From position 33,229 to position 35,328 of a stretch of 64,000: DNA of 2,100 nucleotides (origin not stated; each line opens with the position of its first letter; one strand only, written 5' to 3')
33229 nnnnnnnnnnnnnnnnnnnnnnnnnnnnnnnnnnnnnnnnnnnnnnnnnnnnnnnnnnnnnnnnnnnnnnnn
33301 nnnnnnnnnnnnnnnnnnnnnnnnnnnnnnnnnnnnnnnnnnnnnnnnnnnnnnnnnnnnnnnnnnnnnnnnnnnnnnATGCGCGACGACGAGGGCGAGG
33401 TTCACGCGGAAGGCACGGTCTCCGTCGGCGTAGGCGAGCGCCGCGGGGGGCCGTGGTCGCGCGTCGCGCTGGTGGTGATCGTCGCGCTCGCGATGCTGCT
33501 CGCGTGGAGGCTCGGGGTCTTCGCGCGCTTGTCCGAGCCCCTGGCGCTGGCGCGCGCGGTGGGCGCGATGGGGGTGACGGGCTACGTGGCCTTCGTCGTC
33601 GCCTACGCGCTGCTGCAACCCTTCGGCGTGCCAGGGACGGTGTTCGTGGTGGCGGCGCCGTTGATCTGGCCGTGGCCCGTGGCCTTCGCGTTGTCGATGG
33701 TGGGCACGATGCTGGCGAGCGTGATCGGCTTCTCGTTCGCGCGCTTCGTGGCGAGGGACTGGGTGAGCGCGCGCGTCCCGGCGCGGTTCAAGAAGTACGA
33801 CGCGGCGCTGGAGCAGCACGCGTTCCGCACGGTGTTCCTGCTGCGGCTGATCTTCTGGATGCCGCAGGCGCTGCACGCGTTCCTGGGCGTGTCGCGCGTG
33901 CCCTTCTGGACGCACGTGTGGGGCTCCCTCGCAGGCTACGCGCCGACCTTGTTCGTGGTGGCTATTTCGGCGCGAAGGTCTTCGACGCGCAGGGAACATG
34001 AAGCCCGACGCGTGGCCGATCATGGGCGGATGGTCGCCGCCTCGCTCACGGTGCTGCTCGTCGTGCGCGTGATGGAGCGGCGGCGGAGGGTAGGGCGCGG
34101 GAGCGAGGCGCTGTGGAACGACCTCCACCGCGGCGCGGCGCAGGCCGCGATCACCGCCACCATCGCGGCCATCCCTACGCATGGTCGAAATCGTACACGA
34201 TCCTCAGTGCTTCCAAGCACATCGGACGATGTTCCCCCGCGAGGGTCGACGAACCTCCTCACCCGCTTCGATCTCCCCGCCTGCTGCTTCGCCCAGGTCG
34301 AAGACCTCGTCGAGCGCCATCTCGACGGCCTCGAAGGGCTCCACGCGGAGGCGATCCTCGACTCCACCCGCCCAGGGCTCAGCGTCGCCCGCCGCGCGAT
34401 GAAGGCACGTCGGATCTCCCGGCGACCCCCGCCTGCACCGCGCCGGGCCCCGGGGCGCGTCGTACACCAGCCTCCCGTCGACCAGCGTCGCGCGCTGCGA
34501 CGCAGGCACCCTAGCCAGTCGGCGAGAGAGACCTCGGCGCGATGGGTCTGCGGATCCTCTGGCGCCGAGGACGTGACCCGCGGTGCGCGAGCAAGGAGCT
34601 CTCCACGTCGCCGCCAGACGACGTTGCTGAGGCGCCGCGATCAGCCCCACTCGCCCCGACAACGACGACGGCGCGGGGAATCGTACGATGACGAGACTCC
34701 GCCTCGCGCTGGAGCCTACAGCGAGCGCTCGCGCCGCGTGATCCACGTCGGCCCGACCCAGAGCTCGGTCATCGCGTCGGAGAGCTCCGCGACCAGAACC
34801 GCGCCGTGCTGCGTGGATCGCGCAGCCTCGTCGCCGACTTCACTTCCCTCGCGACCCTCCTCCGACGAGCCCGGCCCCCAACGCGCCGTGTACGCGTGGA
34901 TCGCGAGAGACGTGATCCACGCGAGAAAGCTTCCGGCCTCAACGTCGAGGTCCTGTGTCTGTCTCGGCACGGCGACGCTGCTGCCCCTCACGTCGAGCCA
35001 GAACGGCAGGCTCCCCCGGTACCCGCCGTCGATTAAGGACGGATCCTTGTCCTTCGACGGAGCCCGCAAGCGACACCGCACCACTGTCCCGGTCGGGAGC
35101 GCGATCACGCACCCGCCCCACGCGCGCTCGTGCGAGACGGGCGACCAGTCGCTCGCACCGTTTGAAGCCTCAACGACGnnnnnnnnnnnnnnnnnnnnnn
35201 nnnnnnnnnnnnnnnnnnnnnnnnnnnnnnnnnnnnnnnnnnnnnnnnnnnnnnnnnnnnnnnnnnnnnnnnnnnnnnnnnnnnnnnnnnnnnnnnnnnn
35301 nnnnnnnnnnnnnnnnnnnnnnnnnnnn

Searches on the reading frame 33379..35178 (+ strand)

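Call 56: search_protein_families(library=pfam, proteins=[window:33379-35178:+], max_evalue=0.0001)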
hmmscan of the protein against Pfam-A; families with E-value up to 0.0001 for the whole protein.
window:33379-35178:+ (600 aa): 1 family
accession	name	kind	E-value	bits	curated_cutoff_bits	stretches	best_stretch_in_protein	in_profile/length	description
PF09335.16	VTT_dom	-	1.5e-14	54.9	33.9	1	84-196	1-119/123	VTT domain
